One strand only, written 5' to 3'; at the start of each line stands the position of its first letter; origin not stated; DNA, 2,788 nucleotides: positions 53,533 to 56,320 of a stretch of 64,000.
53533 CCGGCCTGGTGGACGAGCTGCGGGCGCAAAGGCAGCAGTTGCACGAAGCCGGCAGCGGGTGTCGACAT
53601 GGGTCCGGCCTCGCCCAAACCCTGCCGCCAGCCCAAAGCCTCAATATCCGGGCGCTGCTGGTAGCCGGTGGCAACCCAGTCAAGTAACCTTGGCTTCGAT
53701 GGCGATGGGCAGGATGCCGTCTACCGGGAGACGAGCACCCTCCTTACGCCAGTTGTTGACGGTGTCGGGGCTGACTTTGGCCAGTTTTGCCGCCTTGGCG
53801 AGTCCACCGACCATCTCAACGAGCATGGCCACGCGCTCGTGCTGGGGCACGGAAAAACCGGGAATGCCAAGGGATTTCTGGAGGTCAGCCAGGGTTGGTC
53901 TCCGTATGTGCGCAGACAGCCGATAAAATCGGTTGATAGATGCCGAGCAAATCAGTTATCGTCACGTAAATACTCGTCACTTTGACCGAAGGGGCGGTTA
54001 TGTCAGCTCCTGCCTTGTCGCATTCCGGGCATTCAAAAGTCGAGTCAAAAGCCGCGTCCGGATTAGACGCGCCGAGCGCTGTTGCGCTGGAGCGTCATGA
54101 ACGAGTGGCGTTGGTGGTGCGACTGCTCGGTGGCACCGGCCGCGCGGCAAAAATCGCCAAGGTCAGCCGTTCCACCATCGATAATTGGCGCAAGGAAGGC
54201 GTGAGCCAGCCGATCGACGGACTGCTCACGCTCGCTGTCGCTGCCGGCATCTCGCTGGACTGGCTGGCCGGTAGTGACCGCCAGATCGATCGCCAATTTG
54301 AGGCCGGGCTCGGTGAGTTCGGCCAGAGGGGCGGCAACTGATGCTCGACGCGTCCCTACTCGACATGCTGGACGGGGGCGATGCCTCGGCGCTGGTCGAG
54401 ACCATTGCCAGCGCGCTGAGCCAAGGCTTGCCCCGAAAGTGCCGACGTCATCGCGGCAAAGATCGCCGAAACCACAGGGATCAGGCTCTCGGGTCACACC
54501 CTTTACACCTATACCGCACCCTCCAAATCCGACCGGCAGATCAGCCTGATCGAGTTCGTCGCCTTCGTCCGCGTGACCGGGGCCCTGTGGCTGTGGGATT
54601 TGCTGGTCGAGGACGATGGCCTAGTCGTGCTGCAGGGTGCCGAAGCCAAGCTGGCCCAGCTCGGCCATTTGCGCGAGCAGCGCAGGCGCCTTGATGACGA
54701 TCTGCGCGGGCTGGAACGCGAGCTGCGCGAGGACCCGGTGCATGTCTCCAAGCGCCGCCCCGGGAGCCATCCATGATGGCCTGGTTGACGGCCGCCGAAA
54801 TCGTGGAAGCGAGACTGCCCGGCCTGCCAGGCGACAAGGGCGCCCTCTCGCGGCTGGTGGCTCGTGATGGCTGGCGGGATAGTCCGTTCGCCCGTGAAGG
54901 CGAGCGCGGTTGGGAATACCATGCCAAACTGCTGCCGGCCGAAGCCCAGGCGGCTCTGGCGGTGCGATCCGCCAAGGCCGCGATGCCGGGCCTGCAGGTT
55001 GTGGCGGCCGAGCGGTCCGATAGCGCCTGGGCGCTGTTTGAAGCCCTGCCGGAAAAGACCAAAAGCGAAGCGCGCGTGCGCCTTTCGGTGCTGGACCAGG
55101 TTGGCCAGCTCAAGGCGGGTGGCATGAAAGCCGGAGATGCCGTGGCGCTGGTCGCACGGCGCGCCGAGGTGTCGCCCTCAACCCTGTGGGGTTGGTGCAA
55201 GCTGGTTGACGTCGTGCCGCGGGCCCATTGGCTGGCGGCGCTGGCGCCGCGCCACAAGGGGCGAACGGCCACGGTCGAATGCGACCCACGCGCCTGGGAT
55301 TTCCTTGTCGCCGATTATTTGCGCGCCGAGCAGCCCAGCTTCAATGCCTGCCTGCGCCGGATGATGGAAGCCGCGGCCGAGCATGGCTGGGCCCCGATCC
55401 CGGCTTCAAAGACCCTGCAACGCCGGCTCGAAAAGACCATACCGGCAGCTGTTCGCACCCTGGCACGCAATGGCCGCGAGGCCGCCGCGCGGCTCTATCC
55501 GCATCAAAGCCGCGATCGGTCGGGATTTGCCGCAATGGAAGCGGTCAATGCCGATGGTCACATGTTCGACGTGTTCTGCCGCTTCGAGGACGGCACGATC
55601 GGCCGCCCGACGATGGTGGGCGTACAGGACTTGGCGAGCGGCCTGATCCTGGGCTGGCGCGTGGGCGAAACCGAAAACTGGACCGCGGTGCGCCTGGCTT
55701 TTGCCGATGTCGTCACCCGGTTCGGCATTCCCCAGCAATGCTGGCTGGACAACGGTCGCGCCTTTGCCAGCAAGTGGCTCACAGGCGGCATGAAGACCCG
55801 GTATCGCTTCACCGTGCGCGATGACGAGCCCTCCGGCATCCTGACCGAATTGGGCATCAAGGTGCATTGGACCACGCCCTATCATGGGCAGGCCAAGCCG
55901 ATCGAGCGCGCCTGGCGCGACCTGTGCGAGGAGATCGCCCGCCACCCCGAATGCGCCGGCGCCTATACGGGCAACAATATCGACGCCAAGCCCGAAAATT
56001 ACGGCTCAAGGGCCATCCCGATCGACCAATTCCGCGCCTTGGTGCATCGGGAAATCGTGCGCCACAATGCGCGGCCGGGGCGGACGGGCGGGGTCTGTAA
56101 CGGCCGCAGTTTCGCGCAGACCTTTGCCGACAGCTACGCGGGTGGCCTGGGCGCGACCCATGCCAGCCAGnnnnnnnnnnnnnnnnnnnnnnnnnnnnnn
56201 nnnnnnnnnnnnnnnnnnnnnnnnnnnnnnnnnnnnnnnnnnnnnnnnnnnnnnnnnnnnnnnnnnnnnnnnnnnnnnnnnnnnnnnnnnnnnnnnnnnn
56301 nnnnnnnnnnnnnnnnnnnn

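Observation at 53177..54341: Genetic switch built from two paralogous HTH domains facing apart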

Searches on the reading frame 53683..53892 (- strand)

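Call 5: search_protein_families(library=pfam, proteins=[window:53683-53892:-], max_evalue=1)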
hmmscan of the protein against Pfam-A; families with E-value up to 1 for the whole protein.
seq(70 aa): 6 families
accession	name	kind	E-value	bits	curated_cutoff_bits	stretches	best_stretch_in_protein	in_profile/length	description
PF15943.11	YdaS_toxin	-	0.00077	19.7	30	1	23-63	3-43/65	Bacterial toxin YdaS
PF12728.13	HTH_17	-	0.0074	17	27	1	32-56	5-29/51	Helix-turn-helix domain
PF13551.12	HTH_29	-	0.0099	16.4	28.1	1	27-50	11-34/64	Winged helix-turn helix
PF14549.12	P22_Cro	-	0.014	15.6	30.2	1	24-57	5-35/60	DNA-binding transcriptional regulator Cro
PF08822.17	DUF1804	-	0.02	15.2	29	1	30-54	21-45/164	Protein of unknown function (DUF1804)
PF00376.29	MerR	-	0.04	14.2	28.2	1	33-56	4-26/38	MerR family regulatory protein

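Call 6: search_protein_families(library=phrogs, proteins=[window:53683-53892:-], max_evalue=1)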
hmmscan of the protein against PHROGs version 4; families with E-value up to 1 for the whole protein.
seq(70 aa): 17 families
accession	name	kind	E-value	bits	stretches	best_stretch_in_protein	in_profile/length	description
phrog_2856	-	transcription regulation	0.00031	21.3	1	19-52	50-83/165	transcriptional regulator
phrog_35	-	transcription regulation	0.00059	21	1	28-64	86-121/181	transcriptional repressor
phrog_8008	-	DNA, RNA and nucleotide metabolism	0.0016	19.1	1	22-52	8-38/66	DNA binding protein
phrog_409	-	transcription regulation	0.0043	18.6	1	26-52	22-48/127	transcriptional regulator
phrog_18068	-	unknown function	0.0065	17.3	1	22-53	21-52/184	-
phrog_1514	-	unknown function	0.0085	17.2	1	19-52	21-53/58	-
phrog_4044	-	head and packaging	0.0089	16.5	1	18-51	29-62/180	terminase small subunit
phrog_664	-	DNA, RNA and nucleotide metabolism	0.027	15.3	1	16-54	37-79/210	DNA binding protein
phrog_101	-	transcription regulation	0.039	14.7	1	22-63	25-73/203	CII-like transcriptional activator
phrog_66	-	integration and excision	0.078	13.6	1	18-53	83-118/412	excisionase and transcriptional regulator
phrog_1763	-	DNA, RNA and nucleotide metabolism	0.087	13.5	1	37-53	15-31/60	HTH DNA binding protein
phrog_2474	-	transcription regulation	0.11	13.5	1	32-57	52-76/118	MerR-like transcriptional regulator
phrog_10045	-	DNA, RNA and nucleotide metabolism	0.17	12.7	1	32-56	24-47/74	HTH DNA binding protein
phrog_756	-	DNA, RNA and nucleotide metabolism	0.3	12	1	31-51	22-42/166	DNA binding protein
phrog_57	-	head and packaging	0.32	11.8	1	32-53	16-37/199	terminase small subunit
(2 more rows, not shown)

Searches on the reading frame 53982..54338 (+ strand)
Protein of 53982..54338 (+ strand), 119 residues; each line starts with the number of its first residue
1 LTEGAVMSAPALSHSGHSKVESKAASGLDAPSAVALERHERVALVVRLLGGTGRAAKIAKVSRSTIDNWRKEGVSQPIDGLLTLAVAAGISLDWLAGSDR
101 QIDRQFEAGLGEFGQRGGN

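Call 5: search_protein_families(library=pfam, proteins=[window:53982-54338:+], max_evalue=1)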
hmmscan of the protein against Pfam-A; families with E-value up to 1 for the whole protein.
seq(119 aa): 7 families
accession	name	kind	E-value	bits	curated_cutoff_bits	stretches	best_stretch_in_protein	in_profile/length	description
PF07022.19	Phage_CI_repr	-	6.4e-06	26.9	22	1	56-101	19-63/65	Bacteriophage CI repressor helix-turn-helix domain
PF00376.29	MerR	-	0.034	14.4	28.2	1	52-75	2-25/38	MerR family regulatory protein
PF14549.12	P22_Cro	-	0.054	13.7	30.2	1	43-71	3-31/60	DNA-binding transcriptional regulator Cro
PF23125.1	Xre-MbcA-ParS_M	-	0.061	13.5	27.8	1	52-73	4-25/51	Antitoxin Xre/MbcA/ParS-like, middle domain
PF13551.12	HTH_29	-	0.067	13.7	28.1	1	52-80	15-43/64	Winged helix-turn helix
PF13518.12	HTH_28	-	0.17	12.4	25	1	53-71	16-34/52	Helix-turn-helix domain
PF12728.13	HTH_17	-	0.18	12.5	27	1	55-73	7-25/51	Helix-turn-helix domain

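Call 6: search_protein_families(library=phrogs, proteins=[window:53982-54338:+], max_evalue=1)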
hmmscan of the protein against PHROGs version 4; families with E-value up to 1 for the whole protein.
seq(119 aa): 16 families
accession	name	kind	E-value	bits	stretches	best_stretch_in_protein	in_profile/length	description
phrog_18068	-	unknown function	2.5e-05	25.2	1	40-99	15-75/184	-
phrog_3037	-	transcription regulation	0.00012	23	1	53-102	29-81/189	transcriptional repressor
phrog_8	-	transcription regulation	0.00025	21.6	1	56-99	96-139/346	transcriptional regulator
phrog_2328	-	transcription regulation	0.00081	20.2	1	53-99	32-78/128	transcriptional repressor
phrog_4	-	transcription regulation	0.0017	18.4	1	40-99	139-195/400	transcriptional repressor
phrog_2856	-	transcription regulation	0.0092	16.6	1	39-74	49-84/165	transcriptional regulator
phrog_8008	-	DNA, RNA and nucleotide metabolism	0.016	15.9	1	45-75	10-40/66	DNA binding protein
phrog_4044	-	head and packaging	0.017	15.6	1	33-72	23-62/180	terminase small subunit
phrog_3638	-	transcription regulation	0.047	14.8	1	51-73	27-49/73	CII-like transcriptional activator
phrog_409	-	transcription regulation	0.065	14.8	1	45-75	20-50/127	transcriptional regulator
phrog_57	-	head and packaging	0.069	14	1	55-77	18-40/199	terminase small subunit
phrog_2538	-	head and packaging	0.07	14.2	1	56-72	25-41/129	terminase small subunit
phrog_4441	-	DNA, RNA and nucleotide metabolism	0.12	13.7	1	55-90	24-59/98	HTH DNA binding protein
phrog_638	-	transcription regulation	0.16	12.8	1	59-92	27-60/145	transcriptional regulator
phrog_66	-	integration and excision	0.26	11.9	1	49-73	93-117/412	excisionase and transcriptional regulator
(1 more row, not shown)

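Call 10: find_homologous_proteins(query=window:53982-54338:+)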
Query seq(119 aa) (119 aa): 1 proteins with E <= 0.001 among 83 candidates.
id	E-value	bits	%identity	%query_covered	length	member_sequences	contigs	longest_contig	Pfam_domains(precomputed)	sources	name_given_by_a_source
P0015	4.7e-41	158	99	66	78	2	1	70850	PF07022.20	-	-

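Call 71: search_dna_similar(query=window:54000-54338:+, collection=phages, mode=protein, max_evalue=0.01, max_rows=15)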
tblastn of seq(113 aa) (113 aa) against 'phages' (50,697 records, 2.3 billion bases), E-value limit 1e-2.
No match.

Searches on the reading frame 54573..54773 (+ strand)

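Call 5: search_protein_families(library=pfam, proteins=[window:54573-54773:+], max_evalue=1)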
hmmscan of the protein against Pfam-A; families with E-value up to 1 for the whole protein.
seq(67 aa): 2 families
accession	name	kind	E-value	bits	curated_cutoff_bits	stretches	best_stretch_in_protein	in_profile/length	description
PF10482.14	CtIP_N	-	0.14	12.6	27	1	30-53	44-67/120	Tumour-suppressor protein CtIP N-terminal domain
PF22709.1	Mu_Gam-Sipho_Gp157-TOTE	-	0.21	11.9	27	1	27-53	5-31/63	Mu Gam/Sipho_Gp157-like domain of the TOTE conflict systems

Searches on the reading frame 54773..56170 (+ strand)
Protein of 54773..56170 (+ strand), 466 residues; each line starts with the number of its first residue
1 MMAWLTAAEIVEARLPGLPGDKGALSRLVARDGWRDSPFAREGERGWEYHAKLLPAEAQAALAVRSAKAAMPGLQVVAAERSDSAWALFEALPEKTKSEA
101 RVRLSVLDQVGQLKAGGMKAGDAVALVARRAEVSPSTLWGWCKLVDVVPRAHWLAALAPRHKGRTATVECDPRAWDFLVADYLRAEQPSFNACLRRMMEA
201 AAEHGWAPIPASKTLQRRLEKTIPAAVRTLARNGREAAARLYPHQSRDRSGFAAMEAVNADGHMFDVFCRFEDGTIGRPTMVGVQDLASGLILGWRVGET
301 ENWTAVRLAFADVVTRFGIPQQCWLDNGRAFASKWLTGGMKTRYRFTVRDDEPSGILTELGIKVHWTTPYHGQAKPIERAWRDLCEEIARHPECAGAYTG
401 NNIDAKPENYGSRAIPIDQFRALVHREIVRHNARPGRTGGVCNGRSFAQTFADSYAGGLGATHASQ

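Call 72: search_dna_similar(query=window:54773-56170:+, collection=phages, mode=protein, max_evalue=1e-20, max_rows=12)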
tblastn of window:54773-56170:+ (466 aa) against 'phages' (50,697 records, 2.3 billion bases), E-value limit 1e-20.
Records with a match: 41; places in all: 41; records where one place covers at least 80% of the query: 37.
Best place of each record, by identity: <60% 41.
By first word of the organism name: Vibrio 12; Escherichia 8; Bacillus 3; Ochrobactrum 2; Sinorhizobium 2; Rhodovulum 2; Yersinia 2; Shigella 2; Microcystis 1; Thiobacimonas 1; and 6 more.
By host as written in the record: Vibrio sp. 9; - 5; Escherichia coli 3; Bacillus alcalophilus CGMCC 1.3604 3; Ochrobactrum anthropi 2; Sinorhizobium meliloti NRRL L-50 2; Rhodovulum sp. P5 2; Vibrio splendidus 12B12 2; and 11 more.
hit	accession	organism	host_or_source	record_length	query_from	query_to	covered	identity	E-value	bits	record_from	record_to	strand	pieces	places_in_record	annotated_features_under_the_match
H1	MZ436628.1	Microcystis phage Mwe-Yong1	Microcystis sp.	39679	4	456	97%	49.3%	2e-122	398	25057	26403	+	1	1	transposase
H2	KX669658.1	Ochrobactrum phage POA1180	Ochrobactrum anthropi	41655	1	454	97%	46.2%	2e-127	413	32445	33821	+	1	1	transposase | hypothetical protein (x2)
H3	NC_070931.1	Ochrobactrum phage POA1180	Ochrobactrum anthropi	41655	1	454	97%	46.2%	2e-127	413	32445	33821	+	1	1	transposase | hypothetical protein | transcriptional regulator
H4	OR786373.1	Sinorhizobium phage Aussie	Sinorhizobium meliloti NRRL L-50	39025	1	454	97%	45.6%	8e-121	394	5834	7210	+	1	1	transposase A | hypothetical protein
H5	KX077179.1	Rhodovulum phage vB_RhkS_P1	Rhodovulum sp. P5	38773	4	456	97%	45.1%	3e-106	352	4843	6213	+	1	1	mobile element protein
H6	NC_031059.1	Rhodovulum phage vB_RhkS_P1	Rhodovulum sp. P5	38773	4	456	97%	45.1%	3e-106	352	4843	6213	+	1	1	Mu transposase C-terminal domain-containing protein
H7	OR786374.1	Sinorhizobium phage StopSmel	Sinorhizobium meliloti NRRL L-50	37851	1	454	97%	44.8%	2e-120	393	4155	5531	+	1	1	transposase A | hypothetical protein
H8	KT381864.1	Thiobacimonas phage vB_ThpS-P1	Thiobacimonas profunda JLT2016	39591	4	455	97%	42.8%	7e-104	345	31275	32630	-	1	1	hypothetical protein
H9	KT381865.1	Pelagibaca phage vB_PeaS-P1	Pelagibaca abyssi JLT2014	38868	4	456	97%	42.1%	2e-99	332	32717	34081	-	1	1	mobile element protein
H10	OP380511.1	Chromohalobacter phage YPCBV-1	-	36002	4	455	97%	41.8%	5e-96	322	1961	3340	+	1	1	Mu transposase C-terminal domain-containing protein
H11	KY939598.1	Alteromonadaceae phage B23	Alteromonadaceae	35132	4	455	97%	38.4%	8e-86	293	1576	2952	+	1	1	transposase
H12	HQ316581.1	Vibrio phage martha 12B12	Vibrio splendidus 12B12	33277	1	455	98%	37.4%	1e-88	301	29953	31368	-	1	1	transposase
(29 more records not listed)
